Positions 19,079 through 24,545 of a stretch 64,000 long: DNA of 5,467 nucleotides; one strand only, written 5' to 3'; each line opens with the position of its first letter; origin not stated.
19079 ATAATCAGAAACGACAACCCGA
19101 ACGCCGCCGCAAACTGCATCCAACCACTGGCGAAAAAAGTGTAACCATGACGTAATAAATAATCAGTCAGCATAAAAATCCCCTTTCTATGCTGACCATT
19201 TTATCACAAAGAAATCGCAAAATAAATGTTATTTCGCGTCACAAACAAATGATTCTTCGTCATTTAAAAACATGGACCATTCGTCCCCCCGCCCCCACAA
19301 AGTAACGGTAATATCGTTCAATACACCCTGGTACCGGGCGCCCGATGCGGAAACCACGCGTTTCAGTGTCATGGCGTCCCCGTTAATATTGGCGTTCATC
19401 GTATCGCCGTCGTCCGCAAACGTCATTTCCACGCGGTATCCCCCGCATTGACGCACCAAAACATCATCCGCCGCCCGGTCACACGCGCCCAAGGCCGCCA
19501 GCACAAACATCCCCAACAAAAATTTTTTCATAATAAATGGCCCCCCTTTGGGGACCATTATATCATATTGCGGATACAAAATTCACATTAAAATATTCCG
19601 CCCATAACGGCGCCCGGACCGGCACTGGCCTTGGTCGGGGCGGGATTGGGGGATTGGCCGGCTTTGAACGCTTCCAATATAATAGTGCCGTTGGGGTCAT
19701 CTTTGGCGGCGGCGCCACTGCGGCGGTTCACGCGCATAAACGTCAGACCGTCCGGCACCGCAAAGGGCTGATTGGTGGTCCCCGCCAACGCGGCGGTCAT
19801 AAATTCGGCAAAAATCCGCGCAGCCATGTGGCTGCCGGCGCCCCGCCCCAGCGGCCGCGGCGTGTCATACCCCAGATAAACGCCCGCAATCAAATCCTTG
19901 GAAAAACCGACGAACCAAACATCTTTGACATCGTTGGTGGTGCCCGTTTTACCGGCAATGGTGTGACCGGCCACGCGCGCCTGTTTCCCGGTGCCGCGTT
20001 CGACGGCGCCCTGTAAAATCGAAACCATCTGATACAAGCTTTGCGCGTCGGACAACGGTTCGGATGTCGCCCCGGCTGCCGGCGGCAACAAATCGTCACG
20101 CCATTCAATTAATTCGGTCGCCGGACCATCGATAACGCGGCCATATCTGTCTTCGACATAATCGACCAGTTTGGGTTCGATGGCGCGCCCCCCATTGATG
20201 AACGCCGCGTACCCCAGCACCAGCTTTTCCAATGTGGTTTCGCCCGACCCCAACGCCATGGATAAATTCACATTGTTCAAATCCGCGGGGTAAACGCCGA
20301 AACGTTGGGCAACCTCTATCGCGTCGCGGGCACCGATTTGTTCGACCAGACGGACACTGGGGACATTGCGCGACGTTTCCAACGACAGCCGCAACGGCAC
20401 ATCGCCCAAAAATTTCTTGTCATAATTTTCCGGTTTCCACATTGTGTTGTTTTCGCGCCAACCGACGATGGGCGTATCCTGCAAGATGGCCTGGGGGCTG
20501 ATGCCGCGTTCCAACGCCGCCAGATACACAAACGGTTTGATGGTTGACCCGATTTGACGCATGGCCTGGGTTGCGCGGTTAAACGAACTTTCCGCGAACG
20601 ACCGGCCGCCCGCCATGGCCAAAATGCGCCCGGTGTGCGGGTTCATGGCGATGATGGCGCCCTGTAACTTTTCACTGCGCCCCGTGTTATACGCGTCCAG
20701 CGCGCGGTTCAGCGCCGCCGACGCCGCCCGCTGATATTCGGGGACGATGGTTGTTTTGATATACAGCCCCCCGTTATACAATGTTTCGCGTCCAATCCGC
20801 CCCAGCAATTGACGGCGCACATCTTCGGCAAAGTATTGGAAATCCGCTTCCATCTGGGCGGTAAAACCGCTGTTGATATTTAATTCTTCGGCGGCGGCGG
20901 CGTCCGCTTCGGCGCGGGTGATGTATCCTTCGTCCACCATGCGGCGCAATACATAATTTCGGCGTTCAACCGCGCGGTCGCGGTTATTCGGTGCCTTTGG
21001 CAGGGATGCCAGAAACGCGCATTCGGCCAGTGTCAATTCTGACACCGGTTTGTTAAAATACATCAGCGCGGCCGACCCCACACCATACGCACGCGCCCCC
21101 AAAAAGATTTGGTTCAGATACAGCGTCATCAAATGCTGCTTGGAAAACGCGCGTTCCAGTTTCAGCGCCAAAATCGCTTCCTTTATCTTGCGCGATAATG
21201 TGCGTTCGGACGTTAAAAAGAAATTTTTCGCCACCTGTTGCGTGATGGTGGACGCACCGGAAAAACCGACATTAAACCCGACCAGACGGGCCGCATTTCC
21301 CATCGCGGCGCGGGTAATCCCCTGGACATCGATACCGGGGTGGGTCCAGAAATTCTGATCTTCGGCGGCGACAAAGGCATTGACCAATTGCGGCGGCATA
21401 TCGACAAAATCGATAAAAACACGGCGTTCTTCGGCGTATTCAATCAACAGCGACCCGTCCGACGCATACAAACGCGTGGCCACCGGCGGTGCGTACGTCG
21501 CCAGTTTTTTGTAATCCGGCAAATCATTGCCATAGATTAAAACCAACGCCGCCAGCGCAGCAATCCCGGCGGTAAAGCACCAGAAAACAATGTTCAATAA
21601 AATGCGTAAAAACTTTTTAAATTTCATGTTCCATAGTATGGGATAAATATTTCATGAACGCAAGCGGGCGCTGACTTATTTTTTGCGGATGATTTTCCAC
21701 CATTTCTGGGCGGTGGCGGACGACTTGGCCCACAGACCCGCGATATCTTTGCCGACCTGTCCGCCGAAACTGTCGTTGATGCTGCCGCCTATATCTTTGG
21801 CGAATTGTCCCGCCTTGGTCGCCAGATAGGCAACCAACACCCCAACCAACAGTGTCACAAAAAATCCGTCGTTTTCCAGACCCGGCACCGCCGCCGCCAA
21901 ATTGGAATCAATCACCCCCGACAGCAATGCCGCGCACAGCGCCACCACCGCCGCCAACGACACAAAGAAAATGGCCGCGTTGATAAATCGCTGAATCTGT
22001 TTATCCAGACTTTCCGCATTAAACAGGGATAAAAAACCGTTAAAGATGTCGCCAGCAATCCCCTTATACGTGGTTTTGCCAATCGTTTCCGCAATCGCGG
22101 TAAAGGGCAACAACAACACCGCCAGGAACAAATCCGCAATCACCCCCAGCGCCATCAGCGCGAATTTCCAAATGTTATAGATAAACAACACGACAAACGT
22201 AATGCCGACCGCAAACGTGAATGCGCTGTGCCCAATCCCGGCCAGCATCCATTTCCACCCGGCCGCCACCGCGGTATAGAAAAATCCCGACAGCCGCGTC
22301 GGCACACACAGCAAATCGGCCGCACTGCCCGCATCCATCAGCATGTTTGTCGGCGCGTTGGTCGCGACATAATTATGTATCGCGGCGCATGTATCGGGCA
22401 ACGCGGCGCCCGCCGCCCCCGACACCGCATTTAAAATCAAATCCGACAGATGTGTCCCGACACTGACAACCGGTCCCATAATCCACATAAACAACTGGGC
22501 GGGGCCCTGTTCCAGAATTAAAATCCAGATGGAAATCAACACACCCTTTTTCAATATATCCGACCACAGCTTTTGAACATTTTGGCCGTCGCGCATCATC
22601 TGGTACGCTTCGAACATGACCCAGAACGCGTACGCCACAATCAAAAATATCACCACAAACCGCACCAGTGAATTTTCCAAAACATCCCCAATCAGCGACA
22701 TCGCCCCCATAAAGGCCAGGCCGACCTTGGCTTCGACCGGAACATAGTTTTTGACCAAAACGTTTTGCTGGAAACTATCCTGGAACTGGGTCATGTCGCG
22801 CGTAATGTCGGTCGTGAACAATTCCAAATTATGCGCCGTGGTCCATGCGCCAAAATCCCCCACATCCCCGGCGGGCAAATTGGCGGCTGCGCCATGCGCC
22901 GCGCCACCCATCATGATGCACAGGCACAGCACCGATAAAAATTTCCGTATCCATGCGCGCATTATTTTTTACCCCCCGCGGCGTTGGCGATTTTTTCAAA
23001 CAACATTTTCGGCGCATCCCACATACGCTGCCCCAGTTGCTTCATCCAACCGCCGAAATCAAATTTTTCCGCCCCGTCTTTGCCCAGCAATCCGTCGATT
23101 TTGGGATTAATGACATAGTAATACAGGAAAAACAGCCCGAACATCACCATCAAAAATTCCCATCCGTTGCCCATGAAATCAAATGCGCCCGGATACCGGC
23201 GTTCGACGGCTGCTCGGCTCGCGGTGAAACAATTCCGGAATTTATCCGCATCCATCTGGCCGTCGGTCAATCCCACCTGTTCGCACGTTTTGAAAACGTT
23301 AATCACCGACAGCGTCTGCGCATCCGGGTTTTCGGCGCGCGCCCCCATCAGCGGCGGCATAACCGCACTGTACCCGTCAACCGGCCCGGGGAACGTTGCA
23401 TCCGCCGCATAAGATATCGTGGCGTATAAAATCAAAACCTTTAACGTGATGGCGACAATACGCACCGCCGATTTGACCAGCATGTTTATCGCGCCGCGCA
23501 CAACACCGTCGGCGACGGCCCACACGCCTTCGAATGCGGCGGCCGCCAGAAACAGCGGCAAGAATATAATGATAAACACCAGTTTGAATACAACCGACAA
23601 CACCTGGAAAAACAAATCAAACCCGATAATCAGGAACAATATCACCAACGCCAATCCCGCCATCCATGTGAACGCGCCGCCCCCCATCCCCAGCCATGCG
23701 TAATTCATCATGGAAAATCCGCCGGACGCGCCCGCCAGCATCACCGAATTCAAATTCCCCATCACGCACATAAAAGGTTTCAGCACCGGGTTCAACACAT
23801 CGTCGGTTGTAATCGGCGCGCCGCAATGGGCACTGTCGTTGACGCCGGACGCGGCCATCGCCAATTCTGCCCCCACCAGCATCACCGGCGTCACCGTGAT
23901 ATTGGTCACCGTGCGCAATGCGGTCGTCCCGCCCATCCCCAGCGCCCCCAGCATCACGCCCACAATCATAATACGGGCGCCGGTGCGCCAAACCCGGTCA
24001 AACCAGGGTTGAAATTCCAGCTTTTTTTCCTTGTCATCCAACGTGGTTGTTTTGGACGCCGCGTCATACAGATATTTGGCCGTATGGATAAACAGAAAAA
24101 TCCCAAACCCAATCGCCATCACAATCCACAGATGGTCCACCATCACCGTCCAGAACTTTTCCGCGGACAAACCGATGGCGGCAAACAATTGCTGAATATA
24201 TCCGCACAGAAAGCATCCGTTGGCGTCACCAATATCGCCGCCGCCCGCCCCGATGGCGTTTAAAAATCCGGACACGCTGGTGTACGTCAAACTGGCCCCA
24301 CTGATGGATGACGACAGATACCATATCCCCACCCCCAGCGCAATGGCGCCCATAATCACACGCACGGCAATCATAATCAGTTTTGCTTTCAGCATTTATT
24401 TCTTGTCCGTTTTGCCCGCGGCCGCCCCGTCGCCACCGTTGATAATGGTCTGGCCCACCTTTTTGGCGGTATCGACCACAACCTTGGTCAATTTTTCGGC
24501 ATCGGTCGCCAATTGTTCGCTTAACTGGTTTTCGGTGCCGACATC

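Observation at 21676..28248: Five tandem paralogous polytopic membrane proteins (M1-M5), TrbL/VirB6-like in size and topology but with no secretion ATPases nearby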

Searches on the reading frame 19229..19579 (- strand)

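Call 8: search_protein_families(library=pfam, proteins=[window:19229-19579:-], max_evalue=0.00001)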
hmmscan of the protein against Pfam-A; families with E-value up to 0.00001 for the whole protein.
window:19229-19579:- (116 aa): 1 family
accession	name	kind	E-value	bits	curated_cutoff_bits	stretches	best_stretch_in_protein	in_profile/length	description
PF09864.15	MliC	-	9.9e-11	41.9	22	1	44-102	2-57/67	Membrane-bound lysozyme-inhibitor of c-type lysozyme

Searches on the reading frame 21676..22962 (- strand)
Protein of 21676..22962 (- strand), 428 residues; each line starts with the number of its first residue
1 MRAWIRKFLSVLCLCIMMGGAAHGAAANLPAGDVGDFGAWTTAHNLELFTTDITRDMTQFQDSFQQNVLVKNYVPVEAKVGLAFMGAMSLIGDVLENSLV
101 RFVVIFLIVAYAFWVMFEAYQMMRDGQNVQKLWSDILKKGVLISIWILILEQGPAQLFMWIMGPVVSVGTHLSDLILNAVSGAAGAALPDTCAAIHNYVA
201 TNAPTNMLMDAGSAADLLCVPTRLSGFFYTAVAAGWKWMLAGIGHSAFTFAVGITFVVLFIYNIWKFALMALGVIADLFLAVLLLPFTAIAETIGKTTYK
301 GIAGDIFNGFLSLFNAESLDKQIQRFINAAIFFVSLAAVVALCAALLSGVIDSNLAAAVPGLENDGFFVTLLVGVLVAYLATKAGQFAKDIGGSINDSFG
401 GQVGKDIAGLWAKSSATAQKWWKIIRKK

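Call 3: search_protein_families(library=pfam, proteins=[window:21676-22962:-], max_evalue=10)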
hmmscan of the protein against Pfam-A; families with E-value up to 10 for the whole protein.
window:21676-22962:- (428 aa): 1 family
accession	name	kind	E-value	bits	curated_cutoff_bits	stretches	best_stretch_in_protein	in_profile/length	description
PF14967.11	FAM70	-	0.085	12.7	27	1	272-356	30-112/323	FAM70 protein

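Call 4: search_protein_families(library=ncbifam, proteins=[window:21676-22962:-], max_evalue=10)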
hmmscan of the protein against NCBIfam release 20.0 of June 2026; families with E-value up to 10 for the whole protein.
window:21676-22962:- (428 aa): 0 families

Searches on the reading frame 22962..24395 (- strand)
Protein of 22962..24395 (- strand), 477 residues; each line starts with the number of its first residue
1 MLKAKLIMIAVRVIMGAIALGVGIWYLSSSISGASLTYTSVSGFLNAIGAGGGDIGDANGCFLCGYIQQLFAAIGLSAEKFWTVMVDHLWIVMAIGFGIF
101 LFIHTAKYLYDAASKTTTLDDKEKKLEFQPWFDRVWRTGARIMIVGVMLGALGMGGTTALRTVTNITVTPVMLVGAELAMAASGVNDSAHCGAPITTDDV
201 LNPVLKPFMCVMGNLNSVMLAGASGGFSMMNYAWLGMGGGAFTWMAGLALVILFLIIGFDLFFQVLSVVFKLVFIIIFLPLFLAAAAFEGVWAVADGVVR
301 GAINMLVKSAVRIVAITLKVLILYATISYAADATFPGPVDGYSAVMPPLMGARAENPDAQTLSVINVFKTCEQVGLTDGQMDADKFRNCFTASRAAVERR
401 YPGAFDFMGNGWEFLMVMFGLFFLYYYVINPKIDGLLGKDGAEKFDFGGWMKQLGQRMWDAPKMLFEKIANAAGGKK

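Call 3: search_protein_families(library=pfam, proteins=[window:22962-24395:-], max_evalue=10)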
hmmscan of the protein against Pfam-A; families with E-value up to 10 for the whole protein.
window:22962-24395:- (477 aa): 0 families

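Call 4: search_protein_families(library=ncbifam, proteins=[window:22962-24395:-], max_evalue=10)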
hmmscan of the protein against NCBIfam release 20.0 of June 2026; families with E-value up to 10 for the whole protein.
window:22962-24395:- (477 aa): 1 family
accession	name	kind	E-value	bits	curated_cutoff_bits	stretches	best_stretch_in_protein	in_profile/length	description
NF004285.1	PRK05696.1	equivalog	1.1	9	179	1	3-31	17-45/171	flagellar basal body-associated protein FliL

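Call 17: find_homologous_proteins(query=window:22962-24395:-, max_evalue=0.001)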
Query window:22962-24395:- (477 aa): 734 proteins with E <= 0.001 among 8000 candidates; the best 120 are listed.
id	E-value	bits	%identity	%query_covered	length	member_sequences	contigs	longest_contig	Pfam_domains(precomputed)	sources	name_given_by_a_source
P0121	0.0e+0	1048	99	100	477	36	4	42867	-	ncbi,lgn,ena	-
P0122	2.5e-235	800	73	100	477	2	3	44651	-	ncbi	-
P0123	6.6e-234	795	72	99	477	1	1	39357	-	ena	-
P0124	1.4e-233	794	71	99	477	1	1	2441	-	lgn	-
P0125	1.4e-233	794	72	99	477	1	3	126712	-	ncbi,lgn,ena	-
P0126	3.4e-233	793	72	99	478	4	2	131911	-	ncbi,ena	-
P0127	3.7e-233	793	71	99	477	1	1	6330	-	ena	-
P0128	6.7e-233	792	71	99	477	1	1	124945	-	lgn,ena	-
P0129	8.1e-233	792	71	99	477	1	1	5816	-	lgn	-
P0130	2.2e-232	790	72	100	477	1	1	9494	-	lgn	-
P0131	7.9e-232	788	71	99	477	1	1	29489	-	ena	-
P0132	9.2e-232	788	71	99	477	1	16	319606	-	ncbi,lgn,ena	-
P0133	4.2e-231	786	71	99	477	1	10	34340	-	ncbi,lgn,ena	-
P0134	5.8e-231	786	71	99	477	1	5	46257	-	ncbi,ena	-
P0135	9.9e-231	785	71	99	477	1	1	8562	-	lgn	-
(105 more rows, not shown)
